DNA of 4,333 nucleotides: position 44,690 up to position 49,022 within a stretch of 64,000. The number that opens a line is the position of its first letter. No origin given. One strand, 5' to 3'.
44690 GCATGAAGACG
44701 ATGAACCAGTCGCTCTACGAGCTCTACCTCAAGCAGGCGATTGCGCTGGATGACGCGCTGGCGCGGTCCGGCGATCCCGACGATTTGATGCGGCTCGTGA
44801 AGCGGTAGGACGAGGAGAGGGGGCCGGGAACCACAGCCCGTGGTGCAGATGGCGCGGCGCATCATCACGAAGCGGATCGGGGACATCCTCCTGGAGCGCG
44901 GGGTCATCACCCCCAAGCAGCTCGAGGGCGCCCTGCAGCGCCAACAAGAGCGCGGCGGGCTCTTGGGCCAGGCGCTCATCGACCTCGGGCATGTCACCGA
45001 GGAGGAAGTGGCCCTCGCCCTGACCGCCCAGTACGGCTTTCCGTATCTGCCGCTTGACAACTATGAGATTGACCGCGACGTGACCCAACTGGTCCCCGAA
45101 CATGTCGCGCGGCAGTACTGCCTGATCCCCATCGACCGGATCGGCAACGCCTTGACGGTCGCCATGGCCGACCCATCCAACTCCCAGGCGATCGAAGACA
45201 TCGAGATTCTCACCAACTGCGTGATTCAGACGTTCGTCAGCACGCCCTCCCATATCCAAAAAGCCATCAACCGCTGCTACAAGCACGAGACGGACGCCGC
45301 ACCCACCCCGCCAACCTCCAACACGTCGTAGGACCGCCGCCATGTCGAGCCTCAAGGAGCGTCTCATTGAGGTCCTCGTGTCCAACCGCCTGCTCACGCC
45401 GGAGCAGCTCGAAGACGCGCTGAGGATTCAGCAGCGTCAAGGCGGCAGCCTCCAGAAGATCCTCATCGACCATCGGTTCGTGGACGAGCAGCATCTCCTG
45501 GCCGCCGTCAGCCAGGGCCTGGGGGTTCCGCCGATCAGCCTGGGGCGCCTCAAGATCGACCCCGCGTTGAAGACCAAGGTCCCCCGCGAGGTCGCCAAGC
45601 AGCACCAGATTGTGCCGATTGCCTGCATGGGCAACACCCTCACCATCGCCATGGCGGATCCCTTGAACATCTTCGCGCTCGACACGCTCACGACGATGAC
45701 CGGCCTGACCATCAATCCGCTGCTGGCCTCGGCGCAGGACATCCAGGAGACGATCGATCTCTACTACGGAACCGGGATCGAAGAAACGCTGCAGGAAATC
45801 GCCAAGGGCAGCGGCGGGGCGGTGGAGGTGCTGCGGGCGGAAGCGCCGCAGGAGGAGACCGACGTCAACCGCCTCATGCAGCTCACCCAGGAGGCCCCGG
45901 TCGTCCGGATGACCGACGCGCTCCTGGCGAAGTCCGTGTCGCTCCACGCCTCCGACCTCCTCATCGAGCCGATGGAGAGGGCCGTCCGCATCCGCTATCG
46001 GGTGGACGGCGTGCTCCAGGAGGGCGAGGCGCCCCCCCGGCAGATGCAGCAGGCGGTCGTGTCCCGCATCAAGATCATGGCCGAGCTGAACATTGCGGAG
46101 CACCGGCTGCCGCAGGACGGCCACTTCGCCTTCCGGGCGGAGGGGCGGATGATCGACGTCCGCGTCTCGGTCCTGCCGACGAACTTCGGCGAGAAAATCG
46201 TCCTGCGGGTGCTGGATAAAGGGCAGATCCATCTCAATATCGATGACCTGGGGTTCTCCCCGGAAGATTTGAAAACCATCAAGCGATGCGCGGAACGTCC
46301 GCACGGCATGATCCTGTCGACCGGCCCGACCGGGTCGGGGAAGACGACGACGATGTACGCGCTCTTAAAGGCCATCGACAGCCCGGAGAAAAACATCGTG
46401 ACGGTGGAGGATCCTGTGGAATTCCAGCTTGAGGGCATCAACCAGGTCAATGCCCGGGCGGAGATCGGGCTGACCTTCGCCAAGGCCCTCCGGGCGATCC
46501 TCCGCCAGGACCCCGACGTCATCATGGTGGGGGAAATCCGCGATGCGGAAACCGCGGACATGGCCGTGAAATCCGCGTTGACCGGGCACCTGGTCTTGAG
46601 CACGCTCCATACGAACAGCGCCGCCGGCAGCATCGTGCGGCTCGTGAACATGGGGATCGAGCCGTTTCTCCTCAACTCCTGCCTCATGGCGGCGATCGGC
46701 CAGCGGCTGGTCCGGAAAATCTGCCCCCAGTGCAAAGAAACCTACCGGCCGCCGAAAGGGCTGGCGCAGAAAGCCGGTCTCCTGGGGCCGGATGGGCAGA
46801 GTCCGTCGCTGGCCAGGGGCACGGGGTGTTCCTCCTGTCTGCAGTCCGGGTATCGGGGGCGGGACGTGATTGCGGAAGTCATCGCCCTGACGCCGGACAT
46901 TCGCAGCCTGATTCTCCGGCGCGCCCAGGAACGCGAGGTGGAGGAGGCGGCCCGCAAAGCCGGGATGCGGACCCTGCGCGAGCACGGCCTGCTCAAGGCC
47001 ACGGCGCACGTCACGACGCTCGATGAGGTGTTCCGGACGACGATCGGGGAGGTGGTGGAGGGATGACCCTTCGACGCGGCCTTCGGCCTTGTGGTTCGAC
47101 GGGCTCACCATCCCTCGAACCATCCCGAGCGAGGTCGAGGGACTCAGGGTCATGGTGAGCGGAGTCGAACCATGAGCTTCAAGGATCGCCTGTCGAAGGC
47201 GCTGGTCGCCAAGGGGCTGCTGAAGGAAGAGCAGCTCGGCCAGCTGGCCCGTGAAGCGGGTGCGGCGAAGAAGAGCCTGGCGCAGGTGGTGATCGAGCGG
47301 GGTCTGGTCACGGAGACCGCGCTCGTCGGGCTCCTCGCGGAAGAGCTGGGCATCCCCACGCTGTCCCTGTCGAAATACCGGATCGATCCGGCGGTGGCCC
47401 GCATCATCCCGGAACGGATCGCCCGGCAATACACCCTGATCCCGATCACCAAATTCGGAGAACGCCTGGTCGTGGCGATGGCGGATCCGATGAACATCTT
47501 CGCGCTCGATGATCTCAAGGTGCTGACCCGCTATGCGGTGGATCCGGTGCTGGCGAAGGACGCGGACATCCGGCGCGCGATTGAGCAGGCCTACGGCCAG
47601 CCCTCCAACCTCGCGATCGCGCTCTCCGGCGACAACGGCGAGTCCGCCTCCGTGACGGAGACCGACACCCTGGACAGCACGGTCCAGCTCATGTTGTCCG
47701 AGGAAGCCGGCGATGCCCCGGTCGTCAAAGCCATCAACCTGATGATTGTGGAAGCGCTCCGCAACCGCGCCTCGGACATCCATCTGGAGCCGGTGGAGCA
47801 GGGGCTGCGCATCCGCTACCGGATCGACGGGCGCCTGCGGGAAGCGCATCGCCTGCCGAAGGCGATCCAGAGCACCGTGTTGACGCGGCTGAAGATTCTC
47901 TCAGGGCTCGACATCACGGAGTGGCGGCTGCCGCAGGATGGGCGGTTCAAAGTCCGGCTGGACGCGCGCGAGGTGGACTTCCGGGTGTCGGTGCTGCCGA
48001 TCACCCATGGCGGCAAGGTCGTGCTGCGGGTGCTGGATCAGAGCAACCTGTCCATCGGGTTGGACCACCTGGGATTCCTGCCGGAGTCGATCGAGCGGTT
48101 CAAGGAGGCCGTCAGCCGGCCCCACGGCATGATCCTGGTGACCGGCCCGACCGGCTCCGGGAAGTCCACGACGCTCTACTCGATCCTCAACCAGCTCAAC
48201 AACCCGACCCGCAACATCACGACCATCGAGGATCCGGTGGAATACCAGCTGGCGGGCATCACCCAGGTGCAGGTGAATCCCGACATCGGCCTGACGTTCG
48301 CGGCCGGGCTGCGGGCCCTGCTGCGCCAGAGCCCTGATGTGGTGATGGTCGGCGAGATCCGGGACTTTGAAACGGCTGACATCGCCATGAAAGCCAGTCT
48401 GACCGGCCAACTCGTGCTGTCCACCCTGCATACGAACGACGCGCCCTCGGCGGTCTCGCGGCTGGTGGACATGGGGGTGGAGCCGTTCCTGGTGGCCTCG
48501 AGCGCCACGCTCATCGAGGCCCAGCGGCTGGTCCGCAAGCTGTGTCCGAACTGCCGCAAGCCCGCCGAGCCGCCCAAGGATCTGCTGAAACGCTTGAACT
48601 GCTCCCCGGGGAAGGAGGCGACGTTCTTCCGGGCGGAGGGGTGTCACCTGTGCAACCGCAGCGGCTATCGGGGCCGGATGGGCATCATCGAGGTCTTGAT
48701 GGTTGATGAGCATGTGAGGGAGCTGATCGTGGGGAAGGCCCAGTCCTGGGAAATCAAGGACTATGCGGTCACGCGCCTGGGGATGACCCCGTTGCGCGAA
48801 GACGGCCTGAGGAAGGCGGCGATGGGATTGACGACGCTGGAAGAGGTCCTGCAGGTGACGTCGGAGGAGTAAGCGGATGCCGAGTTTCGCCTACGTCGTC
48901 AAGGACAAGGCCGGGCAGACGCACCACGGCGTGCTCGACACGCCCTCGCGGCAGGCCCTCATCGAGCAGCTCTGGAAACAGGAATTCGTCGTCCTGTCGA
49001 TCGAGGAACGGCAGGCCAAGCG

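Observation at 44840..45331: Stand-alone MshEN domain with a near-perfect tandem c-di-GMP-binding motif, encoded between pilT and the two pilB genes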

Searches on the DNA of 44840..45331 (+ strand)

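Call 31: search_rna_families(sources=[L001, L002, L003, L005, L006, L007, L010, L011, L012, L013, L014], threshold=gathering)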
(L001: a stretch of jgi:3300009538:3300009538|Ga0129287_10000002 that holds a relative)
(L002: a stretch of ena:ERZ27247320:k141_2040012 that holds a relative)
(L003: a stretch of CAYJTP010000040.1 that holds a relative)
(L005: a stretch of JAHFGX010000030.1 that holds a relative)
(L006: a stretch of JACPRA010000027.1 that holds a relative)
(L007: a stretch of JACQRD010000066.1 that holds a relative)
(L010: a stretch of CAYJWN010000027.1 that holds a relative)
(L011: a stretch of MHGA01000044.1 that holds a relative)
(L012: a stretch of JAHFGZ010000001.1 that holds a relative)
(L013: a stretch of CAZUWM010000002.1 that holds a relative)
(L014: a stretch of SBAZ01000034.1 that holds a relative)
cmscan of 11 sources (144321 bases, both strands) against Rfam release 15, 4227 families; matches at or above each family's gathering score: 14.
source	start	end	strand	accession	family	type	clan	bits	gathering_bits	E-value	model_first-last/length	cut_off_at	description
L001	5037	5119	+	RF01051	c-di-GMP-I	Cis-reg; riboswitch;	CL00126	62.5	35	1.7e-09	1-87/87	no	c-di-GMP-I riboswitch aptamer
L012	4446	4528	+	RF03167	c-di-GMP-I-GGC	Cis-reg; riboswitch;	CL00126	61.9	59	7.7e-12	1-80/80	no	c-di-GMP-I-GGC riboswitch aptamer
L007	4353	4449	+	RF03167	c-di-GMP-I-GGC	Cis-reg; riboswitch;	CL00126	61.1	59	1.3e-11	1-80/80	no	c-di-GMP-I-GGC riboswitch aptamer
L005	3068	3153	+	RF01051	c-di-GMP-I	Cis-reg; riboswitch;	CL00126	60.2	35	6.3e-09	1-87/87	no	c-di-GMP-I riboswitch aptamer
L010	4055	4172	+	RF03167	c-di-GMP-I-GGC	Cis-reg; riboswitch;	CL00126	59.5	59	3.7e-11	1-80/80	no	c-di-GMP-I-GGC riboswitch aptamer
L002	13150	13320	+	RF01051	c-di-GMP-I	Cis-reg; riboswitch;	CL00126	49.6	35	2.4e-06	1-87/87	no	c-di-GMP-I riboswitch aptamer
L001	13886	14046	+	RF01051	c-di-GMP-I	Cis-reg; riboswitch;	CL00126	48.3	35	5e-06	1-87/87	no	c-di-GMP-I riboswitch aptamer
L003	11490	11619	+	RF01051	c-di-GMP-I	Cis-reg; riboswitch;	CL00126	46.4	35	1.4e-05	1-87/87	no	c-di-GMP-I riboswitch aptamer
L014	11438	11579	+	RF01051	c-di-GMP-I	Cis-reg; riboswitch;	CL00126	43.6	35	6.9e-05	1-87/87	no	c-di-GMP-I riboswitch aptamer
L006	3027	3150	+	RF01051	c-di-GMP-I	Cis-reg; riboswitch;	CL00126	42.9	35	0.00011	1-87/87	no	c-di-GMP-I riboswitch aptamer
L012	11200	11361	+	RF01051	c-di-GMP-I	Cis-reg; riboswitch;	CL00126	42.5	35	0.00013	1-87/87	no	c-di-GMP-I riboswitch aptamer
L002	6341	6482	+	RF01051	c-di-GMP-I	Cis-reg; riboswitch;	CL00126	39.4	35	0.00074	1-87/87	no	c-di-GMP-I riboswitch aptamer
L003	2945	3110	+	RF01051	c-di-GMP-I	Cis-reg; riboswitch;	CL00126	38.3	35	0.0014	1-87/87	no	c-di-GMP-I riboswitch aptamer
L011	3072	3159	+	RF01051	c-di-GMP-I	Cis-reg; riboswitch;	CL00126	35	35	0.0088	1-87/87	no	c-di-GMP-I riboswitch aptamer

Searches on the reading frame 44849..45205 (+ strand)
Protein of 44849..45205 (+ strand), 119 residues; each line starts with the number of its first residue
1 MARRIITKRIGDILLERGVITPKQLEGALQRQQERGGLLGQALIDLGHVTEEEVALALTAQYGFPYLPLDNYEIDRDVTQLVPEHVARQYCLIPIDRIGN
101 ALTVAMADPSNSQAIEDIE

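Call 41: search_solved_structures(query=window:44849-45205:+, max_evalue=1e-10, show_alignments=5)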
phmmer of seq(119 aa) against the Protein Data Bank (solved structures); distinct sequences matched with E-value up to 1e-10: 8.
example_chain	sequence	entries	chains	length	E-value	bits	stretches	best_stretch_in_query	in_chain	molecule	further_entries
6f8l_G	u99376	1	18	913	3.1e-40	140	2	8-118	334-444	Type IV pilus assembly protein PilF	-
5zfr_A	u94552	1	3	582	5.5e-22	81.2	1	8-118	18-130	Type IV pilus biogenesis ATPase PilB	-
3jc8_Ba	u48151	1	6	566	7e-21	77.7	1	8-118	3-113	Type IV-A pilus assembly ATPase PilB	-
6olj_C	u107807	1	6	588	1.1e-20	77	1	7-118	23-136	Type IV pilus biogenesis ATPase PilB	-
5tsg_B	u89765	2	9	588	1.1e-20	77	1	7-118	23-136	Type IV pilus biogenesis ATPase PilB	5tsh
5htl_A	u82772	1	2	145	2.6e-18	69.4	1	6-114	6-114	MSHA biogenesis protein MshE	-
6ejf_G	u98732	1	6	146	4.7e-17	65.3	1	8-118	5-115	Type IV pilus assembly protein PilF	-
9g1w_A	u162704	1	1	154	3.8e-15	59.2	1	6-119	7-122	Type IV pilus assembly ATPase PilB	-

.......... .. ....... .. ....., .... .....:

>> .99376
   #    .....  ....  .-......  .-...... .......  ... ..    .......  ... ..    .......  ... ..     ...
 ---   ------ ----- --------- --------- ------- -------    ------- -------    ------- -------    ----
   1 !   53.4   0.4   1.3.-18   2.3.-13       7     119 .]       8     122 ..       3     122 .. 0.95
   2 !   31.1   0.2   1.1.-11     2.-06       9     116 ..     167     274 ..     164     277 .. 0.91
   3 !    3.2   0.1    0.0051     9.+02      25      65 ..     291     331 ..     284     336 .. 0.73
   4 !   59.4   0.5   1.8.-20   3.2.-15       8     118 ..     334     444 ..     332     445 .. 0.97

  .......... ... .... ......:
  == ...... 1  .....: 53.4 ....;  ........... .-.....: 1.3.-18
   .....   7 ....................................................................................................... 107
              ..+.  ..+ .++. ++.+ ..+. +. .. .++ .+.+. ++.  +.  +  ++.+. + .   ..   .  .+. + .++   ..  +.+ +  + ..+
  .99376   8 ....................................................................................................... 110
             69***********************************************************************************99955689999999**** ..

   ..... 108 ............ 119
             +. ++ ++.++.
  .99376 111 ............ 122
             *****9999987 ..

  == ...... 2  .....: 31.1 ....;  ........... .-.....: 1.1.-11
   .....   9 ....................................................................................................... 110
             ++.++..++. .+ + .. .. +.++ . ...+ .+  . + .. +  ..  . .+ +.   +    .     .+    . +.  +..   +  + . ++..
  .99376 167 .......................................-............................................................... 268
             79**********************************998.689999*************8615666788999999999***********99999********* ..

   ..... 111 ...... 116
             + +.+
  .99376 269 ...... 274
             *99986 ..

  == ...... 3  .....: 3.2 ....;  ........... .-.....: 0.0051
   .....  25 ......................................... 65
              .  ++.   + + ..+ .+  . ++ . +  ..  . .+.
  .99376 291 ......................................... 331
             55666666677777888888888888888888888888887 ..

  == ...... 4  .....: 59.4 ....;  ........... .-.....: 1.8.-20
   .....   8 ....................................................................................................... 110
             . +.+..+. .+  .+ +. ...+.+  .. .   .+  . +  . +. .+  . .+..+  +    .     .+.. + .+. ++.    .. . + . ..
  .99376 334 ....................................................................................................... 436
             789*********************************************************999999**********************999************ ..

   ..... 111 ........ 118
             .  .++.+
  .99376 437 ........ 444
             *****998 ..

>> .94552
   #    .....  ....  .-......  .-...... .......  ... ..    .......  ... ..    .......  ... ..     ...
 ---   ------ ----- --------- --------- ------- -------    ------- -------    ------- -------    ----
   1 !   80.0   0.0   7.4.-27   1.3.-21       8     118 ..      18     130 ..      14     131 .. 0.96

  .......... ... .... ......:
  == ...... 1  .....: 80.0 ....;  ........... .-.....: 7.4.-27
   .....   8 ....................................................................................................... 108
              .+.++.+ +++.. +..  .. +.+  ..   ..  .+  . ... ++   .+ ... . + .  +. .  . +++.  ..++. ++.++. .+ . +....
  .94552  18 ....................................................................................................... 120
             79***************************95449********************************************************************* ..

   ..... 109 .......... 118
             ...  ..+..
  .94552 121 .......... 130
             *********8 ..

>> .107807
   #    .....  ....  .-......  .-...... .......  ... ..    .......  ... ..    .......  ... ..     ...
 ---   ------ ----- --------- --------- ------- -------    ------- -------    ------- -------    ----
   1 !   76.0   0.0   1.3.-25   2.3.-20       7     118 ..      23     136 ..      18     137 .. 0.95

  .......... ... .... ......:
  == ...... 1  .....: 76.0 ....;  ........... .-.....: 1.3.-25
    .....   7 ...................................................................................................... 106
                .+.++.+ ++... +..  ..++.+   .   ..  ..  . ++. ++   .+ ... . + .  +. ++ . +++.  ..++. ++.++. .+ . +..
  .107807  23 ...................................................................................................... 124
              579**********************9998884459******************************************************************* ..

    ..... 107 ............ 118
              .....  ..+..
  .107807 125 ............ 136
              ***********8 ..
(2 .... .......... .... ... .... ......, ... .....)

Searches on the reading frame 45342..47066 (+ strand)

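Call 3: search_protein_families(library=pfam, proteins=[window:45342-47066:+], max_evalue=0.01)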
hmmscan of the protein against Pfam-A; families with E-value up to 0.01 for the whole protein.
window:45342-47066:+ (574 aa): 6 families
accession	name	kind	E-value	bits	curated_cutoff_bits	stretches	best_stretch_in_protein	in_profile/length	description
PF00437.27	T2SSE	-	3.6e-134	447.5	24.9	1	182-565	3-370/370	Type II/IV secretion system protein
PF05157.20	MshEN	-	4.4e-22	78.3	23.1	1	60-145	1-87/90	MshEN domain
PF13604.12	AAA_30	-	0.00075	19.7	27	1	308-353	5-50/191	AAA domain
PF13401.12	AAA_22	-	0.0018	19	27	0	320-361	4-45/130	AAA domain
PF13173.12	AAA_14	-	0.0037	17.7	27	0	323-430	4-102/129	AAA domain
PF13191.12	AAA_16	-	0.0075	17.2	32.6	0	317-390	21-85/167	AAA ATPase domain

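Call 6: search_protein_families(library=ncbifam, proteins=[window:45342-47066:+], max_evalue=0.01)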
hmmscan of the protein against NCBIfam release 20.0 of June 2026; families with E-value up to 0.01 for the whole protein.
window:45342-47066:+ (574 aa): 25 families
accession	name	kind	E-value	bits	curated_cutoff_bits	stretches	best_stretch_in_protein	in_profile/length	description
TIGR02538.1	type_IV_pilB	equivalog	9.1e-185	615.5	675.65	1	8-567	2-562/564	type IV-A pilus assembly ATPase PilB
TIGR02533.1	type_II_gspE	equivalog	7.3e-178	592.2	630.25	1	79-567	3-486/486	type II secretion system ATPase GspE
NF007755.0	PRK10436.1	equivalog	3.6e-133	444.6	617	1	83-567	12-459/465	type II secretion system protein GspE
NF053534.1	T4PilAsmATPsTfpB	equivalog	3.7e-129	431.7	850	1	40-566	56-581/584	type IV pilus assembly ATPase TfpB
NF041000.1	ATPase_ComGA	equivalog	4.2e-75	252.2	300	1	193-458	2-266/267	competence type IV pilus ATPase ComGA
TIGR01420.1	pilT_fam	subfamily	1.1e-54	186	319.1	1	192-459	3-270/343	PilT/PilU family type 4a pilus ATPase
TIGR02525.1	plasmid_TraJ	equivalog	4.6e-27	94.9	368.3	1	319-437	147-272/372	plasmid transfer ATPase TraJ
TIGR02524.1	dot_icm_DotB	equivalog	1.5e-20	73.7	463.3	1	321-436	134-258/358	Dot/Icm type IV secretion system ATPase DotB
TIGR02782.1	TrbB_P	equivalog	5.5e-18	65.3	304.55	1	321-436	136-254/303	P-type conjugative transfer ATPase TrbB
TIGR02788.1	VirB11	equivalog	3.8e-17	62.3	249.95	1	323-438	146-266/308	P-type DNA transfer ATPase VirB11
NF058587.1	archaellum_moto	equivalog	3.9e-17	62.2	550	1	324-439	278-398/527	archaellum flagellar ATPase motor FlaI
NF010469.0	PRK13894.1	subfamily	4e-16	59.2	508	1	317-435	145-265/320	conjugal transfer ATPase TrbB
NF010407.0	PRK13833.1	subfamily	1.4e-15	57.5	499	1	316-438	140-263/323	conjugal transfer protein TrbB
TIGR03819.1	heli_sec_ATPase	hypoth_equivalog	7.1e-15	55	373.15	1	281-439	137-302/340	TadA family conjugal transfer-associated ATPase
NF012033.0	PRK15489.1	equivalog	1.8e-13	49.5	537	1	4-143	489-628/703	glycosyl transferase family protein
NF053729.1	c-di-GMP_motif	domain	8.4e-12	44.7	38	1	10-58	4-52/53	cyclic di-GMP-binding domain-containing protein, MshE-related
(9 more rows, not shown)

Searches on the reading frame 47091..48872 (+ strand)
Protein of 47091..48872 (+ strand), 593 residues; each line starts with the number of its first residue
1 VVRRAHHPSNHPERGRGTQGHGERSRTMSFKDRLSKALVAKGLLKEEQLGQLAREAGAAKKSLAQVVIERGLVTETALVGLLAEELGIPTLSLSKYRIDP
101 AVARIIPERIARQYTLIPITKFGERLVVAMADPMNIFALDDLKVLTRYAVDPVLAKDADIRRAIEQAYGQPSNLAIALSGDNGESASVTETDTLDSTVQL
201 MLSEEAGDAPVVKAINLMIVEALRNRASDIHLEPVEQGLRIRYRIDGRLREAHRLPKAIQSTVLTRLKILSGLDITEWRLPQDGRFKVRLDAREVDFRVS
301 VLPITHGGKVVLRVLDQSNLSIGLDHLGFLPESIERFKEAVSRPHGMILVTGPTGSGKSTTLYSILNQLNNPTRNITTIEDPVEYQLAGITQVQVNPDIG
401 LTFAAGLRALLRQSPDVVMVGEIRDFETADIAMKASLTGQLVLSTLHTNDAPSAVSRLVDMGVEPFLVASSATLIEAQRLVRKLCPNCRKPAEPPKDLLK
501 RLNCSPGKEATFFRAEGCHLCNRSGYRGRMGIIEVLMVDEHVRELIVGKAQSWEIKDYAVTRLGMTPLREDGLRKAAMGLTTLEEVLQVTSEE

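Call 3: search_protein_families(library=pfam, proteins=[window:47091-48872:+], max_evalue=0.01)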
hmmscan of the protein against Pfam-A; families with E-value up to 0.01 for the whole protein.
window:47091-48872:+ (593 aa): 8 families
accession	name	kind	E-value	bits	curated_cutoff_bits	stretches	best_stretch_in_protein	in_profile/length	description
PF00437.27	T2SSE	-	4.5e-136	453.8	24.9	1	204-587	1-369/370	Type II/IV secretion system protein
PF05157.20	MshEN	-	1.2e-21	76.9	23.1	1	86-171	1-87/90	MshEN domain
PF13401.12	AAA_22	-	3.6e-05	24.5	27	1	344-384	4-44/130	AAA domain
PF13191.12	AAA_16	-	8e-05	23.6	32.6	1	339-399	17-82/167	AAA ATPase domain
PF25199.1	nSTAND_NTPase5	-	0.00023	21.5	34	1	335-384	30-81/145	Novel STAND NTPase 5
PF13555.12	AAA_29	-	0.00032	20.8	27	1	342-363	19-40/61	P-loop containing region of AAA domain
PF13086.12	AAA_11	-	0.0015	18.8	27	1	335-371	8-43/257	AAA domain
PF20720.3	nSTAND3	-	0.0023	18.1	27.2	1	343-383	15-55/155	Novel STAND NTPase 3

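Call 6: search_protein_families(library=ncbifam, proteins=[window:47091-48872:+], max_evalue=0.01)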
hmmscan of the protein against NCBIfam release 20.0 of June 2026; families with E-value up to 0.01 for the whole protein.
window:47091-48872:+ (593 aa): 22 families
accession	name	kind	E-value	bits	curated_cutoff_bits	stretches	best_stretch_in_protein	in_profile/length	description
TIGR02538.1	type_IV_pilB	equivalog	3.7e-195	649.8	675.65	1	34-591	2-563/564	type IV-A pilus assembly ATPase PilB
TIGR02533.1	type_II_gspE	equivalog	8e-179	595.3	630.25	1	106-590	4-486/486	type II secretion system ATPase GspE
NF053534.1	T4PilAsmATPsTfpB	equivalog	2e-136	455.7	850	1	59-590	49-582/584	type IV pilus assembly ATPase TfpB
NF007755.0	PRK10436.1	equivalog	9.5e-135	449.8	617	1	109-591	12-460/465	type II secretion system protein GspE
NF041000.1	ATPase_ComGA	equivalog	1.4e-74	250.5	300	1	218-482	3-266/267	competence type IV pilus ATPase ComGA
TIGR01420.1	pilT_fam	subfamily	3.4e-53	181.1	319.1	1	216-461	3-242/343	PilT/PilU family type 4a pilus ATPase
TIGR02525.1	plasmid_TraJ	equivalog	1.9e-28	99.5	368.3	1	339-461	143-272/372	plasmid transfer ATPase TraJ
TIGR02524.1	dot_icm_DotB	equivalog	1.5e-21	77.1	463.3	1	338-481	127-279/358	Dot/Icm type IV secretion system ATPase DotB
NF010469.0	PRK13894.1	subfamily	4.4e-16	59.1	508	1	337-459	142-265/320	conjugal transfer ATPase TrbB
TIGR02782.1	TrbB_P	equivalog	3.6e-15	56.1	304.55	1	338-462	130-256/303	P-type conjugative transfer ATPase TrbB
NF058587.1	archaellum_moto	equivalog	3e-14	52.7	550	1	348-460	278-395/527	archaellum flagellar ATPase motor FlaI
NF008411.1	PRK11234.1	equivalog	1.8e-13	49.8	1170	1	32-170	482-619/723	cyclic di-3',5'-guanylate-activated glycosyltransferase NfrB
TIGR03819.1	heli_sec_ATPase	hypoth_equivalog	6.7e-13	48.5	373.15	1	303-463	134-302/340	TadA family conjugal transfer-associated ATPase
TIGR02788.1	VirB11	equivalog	1.2e-11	44.2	249.95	1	338-462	138-266/308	P-type DNA transfer ATPase VirB11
NF010407.0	PRK13833.1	subfamily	3.1e-11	43.3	499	1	339-464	139-265/323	conjugal transfer protein TrbB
NF053729.1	c-di-GMP_motif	domain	0.00058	19.6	38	1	33-84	1-52/53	cyclic di-GMP-binding domain-containing protein, MshE-related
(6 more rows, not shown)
